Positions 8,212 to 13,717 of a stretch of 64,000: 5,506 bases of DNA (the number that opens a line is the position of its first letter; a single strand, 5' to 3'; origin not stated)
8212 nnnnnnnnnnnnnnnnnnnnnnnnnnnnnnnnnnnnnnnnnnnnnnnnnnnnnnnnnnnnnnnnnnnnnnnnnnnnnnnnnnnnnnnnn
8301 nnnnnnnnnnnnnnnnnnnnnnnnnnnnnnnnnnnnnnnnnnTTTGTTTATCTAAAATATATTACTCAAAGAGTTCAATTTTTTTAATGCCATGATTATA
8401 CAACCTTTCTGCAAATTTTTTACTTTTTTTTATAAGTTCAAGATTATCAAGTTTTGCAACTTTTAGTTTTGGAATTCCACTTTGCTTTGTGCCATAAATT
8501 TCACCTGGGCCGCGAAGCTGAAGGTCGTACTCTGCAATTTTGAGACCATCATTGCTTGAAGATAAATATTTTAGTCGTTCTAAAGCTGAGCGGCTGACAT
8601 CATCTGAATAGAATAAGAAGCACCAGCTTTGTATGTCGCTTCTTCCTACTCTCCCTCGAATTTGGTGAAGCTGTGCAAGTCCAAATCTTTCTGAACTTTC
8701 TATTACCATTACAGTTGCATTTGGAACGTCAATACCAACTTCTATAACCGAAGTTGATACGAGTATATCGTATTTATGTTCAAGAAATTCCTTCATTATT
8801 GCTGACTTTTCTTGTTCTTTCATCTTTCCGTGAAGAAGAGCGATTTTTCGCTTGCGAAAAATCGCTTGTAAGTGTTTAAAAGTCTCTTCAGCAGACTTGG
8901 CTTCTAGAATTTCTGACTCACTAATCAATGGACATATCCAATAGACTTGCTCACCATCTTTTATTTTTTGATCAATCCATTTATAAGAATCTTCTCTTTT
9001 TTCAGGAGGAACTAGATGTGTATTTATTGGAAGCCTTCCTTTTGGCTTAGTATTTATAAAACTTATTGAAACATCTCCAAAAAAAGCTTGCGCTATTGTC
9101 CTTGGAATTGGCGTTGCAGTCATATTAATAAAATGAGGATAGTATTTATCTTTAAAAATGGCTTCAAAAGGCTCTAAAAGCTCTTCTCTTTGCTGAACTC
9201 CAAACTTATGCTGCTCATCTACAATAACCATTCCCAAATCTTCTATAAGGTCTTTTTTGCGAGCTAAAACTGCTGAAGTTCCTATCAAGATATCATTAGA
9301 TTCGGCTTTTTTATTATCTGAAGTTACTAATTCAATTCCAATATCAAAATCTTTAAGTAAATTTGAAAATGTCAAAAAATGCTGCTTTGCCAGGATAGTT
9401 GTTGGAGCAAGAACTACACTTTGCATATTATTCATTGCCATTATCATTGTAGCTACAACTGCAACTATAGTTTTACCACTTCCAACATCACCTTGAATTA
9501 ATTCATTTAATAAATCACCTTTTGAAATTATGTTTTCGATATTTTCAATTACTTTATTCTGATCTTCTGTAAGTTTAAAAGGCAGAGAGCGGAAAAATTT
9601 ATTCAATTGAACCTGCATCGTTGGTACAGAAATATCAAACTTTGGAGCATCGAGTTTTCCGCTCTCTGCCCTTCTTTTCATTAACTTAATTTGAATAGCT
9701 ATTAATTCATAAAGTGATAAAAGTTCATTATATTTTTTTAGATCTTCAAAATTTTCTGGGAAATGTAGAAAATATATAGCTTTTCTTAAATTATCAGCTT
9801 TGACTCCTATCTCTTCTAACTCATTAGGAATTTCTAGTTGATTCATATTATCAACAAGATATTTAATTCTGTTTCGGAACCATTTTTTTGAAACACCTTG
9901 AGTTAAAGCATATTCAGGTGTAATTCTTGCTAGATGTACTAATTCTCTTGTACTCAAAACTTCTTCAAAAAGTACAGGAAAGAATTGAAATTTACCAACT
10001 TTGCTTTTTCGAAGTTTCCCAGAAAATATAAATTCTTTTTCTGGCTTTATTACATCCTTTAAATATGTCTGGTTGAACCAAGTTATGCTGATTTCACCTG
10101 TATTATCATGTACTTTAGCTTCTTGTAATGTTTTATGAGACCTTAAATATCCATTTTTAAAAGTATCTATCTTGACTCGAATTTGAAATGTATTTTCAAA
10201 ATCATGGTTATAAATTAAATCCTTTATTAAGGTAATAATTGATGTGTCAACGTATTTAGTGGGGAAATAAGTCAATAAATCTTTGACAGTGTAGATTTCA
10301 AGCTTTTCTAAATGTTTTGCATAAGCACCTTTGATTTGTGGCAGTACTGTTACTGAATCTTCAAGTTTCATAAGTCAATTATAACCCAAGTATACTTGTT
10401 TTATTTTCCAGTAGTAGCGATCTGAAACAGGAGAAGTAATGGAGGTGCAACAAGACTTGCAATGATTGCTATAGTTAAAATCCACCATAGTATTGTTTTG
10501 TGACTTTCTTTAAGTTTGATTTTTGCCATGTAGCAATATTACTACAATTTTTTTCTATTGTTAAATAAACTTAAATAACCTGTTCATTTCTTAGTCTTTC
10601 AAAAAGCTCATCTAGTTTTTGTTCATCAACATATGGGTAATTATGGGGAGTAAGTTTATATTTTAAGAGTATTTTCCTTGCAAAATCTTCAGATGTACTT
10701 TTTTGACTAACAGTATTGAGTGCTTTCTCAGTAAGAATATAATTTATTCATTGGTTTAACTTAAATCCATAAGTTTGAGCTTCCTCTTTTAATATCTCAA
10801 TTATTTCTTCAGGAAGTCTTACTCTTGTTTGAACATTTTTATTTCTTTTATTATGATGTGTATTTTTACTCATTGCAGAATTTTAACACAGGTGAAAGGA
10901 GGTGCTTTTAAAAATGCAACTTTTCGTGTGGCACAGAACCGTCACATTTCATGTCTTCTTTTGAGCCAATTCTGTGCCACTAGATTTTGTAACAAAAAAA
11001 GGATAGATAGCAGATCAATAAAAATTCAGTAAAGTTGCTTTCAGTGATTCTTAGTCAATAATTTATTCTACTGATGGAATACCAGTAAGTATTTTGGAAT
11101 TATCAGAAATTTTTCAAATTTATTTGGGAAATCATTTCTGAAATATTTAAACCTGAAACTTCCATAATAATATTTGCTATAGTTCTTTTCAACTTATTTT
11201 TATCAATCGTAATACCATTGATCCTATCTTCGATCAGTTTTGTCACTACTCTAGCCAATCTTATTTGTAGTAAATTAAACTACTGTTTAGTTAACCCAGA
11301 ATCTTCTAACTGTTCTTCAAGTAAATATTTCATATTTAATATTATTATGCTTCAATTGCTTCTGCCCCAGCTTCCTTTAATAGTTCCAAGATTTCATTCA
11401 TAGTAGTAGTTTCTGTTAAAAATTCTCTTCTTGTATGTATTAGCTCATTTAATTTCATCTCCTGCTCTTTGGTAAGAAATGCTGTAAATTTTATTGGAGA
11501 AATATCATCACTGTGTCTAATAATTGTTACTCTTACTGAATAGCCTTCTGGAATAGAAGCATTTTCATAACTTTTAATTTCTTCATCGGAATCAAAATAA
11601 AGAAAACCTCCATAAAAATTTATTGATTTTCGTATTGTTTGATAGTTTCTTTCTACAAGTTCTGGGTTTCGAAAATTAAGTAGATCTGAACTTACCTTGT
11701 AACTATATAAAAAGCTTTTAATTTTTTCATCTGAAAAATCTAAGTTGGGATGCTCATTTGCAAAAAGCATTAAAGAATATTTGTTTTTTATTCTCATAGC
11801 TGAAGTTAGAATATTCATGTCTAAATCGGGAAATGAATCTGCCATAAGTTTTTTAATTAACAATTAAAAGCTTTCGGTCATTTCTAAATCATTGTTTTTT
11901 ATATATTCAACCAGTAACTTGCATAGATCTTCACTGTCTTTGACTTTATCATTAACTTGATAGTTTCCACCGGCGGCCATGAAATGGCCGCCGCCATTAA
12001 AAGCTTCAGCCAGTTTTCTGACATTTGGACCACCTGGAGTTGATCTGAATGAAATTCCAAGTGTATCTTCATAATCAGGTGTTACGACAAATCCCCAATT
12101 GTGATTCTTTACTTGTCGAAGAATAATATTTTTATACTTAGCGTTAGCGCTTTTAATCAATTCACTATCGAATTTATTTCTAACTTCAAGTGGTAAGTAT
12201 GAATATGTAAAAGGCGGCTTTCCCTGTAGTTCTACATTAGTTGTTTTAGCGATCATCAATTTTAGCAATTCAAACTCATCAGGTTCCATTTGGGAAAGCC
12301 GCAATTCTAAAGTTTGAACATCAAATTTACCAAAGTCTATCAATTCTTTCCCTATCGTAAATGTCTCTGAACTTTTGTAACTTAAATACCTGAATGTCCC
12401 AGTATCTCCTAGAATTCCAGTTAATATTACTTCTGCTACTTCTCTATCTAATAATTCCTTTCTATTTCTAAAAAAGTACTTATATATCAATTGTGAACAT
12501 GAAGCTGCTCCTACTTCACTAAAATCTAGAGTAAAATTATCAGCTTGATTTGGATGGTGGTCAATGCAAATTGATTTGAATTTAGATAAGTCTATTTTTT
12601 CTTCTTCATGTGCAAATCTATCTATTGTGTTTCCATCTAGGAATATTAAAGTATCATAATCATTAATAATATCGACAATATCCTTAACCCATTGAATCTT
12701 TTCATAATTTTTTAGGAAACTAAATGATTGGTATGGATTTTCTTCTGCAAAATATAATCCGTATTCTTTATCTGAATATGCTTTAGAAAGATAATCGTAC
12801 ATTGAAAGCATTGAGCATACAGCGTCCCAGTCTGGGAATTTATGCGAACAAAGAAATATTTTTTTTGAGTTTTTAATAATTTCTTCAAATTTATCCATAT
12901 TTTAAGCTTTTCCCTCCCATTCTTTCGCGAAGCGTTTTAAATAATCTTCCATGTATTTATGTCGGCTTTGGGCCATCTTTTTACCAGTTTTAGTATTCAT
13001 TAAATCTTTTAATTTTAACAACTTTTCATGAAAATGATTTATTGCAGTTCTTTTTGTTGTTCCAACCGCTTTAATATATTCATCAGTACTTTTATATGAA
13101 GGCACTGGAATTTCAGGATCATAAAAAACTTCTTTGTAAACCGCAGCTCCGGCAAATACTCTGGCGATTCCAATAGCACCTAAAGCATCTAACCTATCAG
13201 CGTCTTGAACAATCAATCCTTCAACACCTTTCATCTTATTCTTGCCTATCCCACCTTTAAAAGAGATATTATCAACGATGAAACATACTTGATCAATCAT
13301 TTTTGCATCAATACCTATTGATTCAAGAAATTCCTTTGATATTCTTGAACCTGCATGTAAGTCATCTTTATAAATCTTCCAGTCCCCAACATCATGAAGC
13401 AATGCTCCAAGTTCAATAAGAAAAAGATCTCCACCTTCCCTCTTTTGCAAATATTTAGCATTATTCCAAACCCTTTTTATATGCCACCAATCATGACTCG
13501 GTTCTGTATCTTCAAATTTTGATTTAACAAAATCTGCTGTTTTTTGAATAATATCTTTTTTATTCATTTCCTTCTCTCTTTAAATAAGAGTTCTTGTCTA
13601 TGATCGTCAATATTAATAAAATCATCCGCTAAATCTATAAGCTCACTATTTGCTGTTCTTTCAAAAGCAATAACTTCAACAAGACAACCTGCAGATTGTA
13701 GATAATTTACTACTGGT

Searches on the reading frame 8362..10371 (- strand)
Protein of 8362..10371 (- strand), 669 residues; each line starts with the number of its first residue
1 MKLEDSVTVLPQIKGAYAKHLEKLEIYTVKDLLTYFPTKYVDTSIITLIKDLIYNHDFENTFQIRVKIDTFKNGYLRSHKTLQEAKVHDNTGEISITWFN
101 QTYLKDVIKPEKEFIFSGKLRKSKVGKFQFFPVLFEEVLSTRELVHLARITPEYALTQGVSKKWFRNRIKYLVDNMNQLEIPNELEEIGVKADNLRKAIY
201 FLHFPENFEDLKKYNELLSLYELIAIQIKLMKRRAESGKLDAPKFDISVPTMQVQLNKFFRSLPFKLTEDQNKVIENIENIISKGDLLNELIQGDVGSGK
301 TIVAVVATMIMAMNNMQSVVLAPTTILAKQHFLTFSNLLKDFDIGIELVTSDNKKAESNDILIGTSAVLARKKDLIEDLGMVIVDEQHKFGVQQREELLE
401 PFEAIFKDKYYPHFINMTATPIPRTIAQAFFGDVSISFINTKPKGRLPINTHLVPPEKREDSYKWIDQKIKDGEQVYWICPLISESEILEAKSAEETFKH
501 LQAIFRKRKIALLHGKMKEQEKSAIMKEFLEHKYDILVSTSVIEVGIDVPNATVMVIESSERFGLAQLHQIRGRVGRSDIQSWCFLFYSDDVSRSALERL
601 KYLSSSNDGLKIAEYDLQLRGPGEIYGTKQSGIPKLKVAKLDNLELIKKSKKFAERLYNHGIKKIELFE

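Call 19: find_related_loci(query=window:8362-10371:-, collection=genome_contigs, flank=10000)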
Query window:8362-10371:- (669 aa) in genome_contigs; peptide patterns used: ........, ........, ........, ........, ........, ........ (x = any residue, [..] = any of these).
82 stretches matched a pattern; 46 encode a relative of the query (tblastn E <= 1e-3); 46 distinct loci.
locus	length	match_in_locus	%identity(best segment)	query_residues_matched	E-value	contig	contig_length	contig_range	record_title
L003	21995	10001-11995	54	1-668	0e+0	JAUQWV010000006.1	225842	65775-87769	MAG: Candidatus Dojkabacteria bacterium isolate BIN12 contig_304380, whole genome shotgun sequence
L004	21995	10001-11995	53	1-669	0e+0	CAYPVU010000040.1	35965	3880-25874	MAG TPA_asm: uncultured Candidatus Saccharibacteria bacterium isolate binchicken_co23_219 genome assembly, contig: k141_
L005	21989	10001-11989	51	2-668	0e+0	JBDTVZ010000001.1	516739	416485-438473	MAG: Candidatus Dojkabacteria bacterium isolate cluster3_bin.8 NODE_4_length_516739_cov_11.585602, whole genome shotgun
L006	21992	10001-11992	50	2-668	0e+0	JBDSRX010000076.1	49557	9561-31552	MAG: Candidatus Dojkabacteria bacterium isolate cluster1_bin.520 k127_2286883, whole genome shotgun sequence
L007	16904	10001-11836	45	17-651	2e-156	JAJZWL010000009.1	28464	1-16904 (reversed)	MAG: bacterium isolate TL1-1.bin64 NODE_1020_length_28464_cov_3.714649, whole genome shotgun sequence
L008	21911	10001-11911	37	21-660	2e-118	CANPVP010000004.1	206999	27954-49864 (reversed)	MAG: uncultured Clostridia bacterium isolate Lapin-001__bin36 genome assembly, contig: Lapin-001__NODE_45_length_206999_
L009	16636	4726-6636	37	21-660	4e-118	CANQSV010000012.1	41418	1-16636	MAG: uncultured Clostridia bacterium isolate Lapin-032__bin6 genome assembly, contig: Lapin-032__NODE_1563_length_41418_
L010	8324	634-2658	35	4-667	9e-114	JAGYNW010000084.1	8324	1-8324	MAG: Candidatus Omnitrophota bacterium isolate M55B153 84, whole genome shotgun sequence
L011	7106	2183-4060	34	21-654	1e-111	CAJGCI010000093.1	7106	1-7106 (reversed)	MAG: Oscillospiraceae bacterium isolate MAG19 genome assembly, contig: k141_2565188_length_7106_cov_12.2299, whole genom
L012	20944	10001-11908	34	23-655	1e-111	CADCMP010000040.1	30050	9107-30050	MAG: Ruminococcaceae bacterium isolate RUG14779 genome assembly, contig: RUG14779_asm_40, whole genome shotgun sequence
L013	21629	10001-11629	38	126-659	4e-102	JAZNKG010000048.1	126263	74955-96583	MAG: Alphaproteobacteria bacterium isolate T1900044677_TS20190143.MAGScoT_cleanbin_000004 SGB_1643_k141_1987116, whole g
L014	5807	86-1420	40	198-641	3e-100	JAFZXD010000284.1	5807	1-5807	MAG: Eubacterium sp. isolate RGIG8178 Water_buffalos_Rumen-3__c1888515, whole genome shotgun sequence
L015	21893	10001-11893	35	6-641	3e-98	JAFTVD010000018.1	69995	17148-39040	MAG: Alphaproteobacteria bacterium isolate RGIG4178 Roe_deer_Colon-2__c1632, whole genome shotgun sequence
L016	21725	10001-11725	36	83-639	8e-96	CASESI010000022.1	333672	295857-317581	uncultured Holosporaceae bacterium isolate CO.B10.metabat-bins.285 genome assembly, contig: CO.B10.metabat-bins.285.fa_k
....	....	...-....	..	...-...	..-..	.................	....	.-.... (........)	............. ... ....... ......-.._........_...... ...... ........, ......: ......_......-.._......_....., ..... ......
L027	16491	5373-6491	33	259-632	3e-58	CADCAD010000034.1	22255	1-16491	MAG: uncultured Ruminococcus sp. isolate RUG14448 genome assembly, contig: RUG14448_asm_34, whole genome shotgun sequenc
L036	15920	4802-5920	32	259-632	4e-55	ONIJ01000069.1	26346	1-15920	uncultured Clostridiales bacterium isolate RUG333 genome assembly, contig: k87_10706694, whole genome shotgun sequence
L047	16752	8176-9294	33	259-632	4e-58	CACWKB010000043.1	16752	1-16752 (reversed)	MAG: uncultured Ruminococcus sp. isolate RUG10655 genome assembly, contig: RUG10655_asm_43, whole genome shotgun sequenc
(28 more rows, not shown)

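Call 28: find_related_loci(query=A3, collection=metagenome_contigs, flank=10000)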
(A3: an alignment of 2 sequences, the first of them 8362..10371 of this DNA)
Query A3 (669 aa) in metagenome_contigs; peptide patterns used: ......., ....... (x = any residue, [..] = any of these).
600 stretches matched a pattern (row limit reached: there are more); 543 encode a relative of the query (tblastn E <= 1e-3); the best 80 are kept; 80 distinct loci.
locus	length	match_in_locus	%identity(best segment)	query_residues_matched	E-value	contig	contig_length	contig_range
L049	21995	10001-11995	54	1-668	0e+0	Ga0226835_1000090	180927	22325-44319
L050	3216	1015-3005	46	2-668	0e+0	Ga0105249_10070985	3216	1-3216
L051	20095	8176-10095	40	10-659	1e-143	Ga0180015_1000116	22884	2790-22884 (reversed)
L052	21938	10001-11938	38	5-660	9e-139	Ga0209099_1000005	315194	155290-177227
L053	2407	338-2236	40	5-647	5e-147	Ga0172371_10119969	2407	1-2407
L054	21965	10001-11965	40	3-652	2e-137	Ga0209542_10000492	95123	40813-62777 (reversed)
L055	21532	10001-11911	40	1-641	1e-136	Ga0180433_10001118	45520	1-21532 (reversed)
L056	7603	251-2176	38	5-659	2e-132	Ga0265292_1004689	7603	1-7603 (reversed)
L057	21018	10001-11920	39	18-657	1e-131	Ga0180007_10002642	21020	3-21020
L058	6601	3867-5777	37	5-652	1e-129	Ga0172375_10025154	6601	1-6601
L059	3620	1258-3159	36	18-655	6e-131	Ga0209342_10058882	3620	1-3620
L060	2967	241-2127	40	22-641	1e-132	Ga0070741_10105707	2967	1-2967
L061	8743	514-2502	37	1-654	4e-126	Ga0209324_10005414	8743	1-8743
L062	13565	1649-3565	39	21-654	1e-125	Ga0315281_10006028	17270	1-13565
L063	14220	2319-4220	37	21-641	2e-125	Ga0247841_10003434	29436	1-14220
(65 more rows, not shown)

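Call 61: search_protein_families(library=pfam, proteins=[L027:8344-9195:+, L036:7824-8615:+, L047:11177-11962:+, L003:21353-21910:-], max_evalue=0.01)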
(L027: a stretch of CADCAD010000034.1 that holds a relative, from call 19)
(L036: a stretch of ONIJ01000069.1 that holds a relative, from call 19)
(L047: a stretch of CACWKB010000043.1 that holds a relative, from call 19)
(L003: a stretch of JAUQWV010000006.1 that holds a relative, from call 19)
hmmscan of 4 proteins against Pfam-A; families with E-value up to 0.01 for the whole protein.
L027:8344-9195:+ (283 aa): 0 families

L036:7824-8615:+ (263 aa): 1 family
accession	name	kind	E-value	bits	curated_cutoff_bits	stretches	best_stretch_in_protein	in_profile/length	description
PF05934.16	MCLC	-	0.0025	17.1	25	0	20-111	442-532/549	Mid-1-related chloride channel (MCLC)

L047:11177-11962:+ (261 aa): 1 family
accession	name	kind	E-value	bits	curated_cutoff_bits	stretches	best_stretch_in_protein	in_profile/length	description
PF22807.2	TrAA12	-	0.00098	18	30.9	1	33-93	376-436/463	TrAA12-like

L003:21353-21910:- (185 aa): 1 family
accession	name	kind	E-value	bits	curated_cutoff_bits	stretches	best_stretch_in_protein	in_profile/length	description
PF00482.28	T2SSF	-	1.1e-26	93.7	25.2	1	50-175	1-125/125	Type II secretion system (T2SS), protein F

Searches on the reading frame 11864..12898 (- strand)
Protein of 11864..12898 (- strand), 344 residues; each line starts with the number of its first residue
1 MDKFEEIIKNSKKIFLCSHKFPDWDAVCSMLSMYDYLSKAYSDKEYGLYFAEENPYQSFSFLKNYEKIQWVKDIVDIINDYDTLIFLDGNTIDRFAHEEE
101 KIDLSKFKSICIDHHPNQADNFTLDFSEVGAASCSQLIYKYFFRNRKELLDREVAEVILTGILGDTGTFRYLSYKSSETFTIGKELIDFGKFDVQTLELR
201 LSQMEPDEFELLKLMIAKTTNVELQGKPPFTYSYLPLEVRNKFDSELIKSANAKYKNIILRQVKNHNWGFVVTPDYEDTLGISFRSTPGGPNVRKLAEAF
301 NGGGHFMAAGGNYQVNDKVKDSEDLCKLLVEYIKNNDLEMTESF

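Call 12: search_protein_families(library=pfam, proteins=[window:11864-12898:-], max_evalue=0.001)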
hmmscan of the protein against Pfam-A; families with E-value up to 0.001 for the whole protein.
window:11864-12898:- (344 aa): 2 families
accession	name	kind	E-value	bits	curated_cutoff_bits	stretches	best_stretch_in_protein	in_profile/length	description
PF01368.27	DHH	-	2.8e-17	63.6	28.1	1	13-162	1-125/125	DHH family, N-terminal domain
PF02272.25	DHHA1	-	6e-07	30.3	25.9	1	264-333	30-100/102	DHHA1 domain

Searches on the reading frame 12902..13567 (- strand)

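Call 12: search_protein_families(library=pfam, proteins=[window:12902-13567:-], max_evalue=0.001)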
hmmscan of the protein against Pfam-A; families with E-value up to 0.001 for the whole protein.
window:12902-13567:- (221 aa): 1 family
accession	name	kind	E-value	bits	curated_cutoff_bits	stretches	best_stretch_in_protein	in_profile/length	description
PF01966.28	HD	-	1.8e-09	38.4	22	1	29-128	4-115/116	HD domain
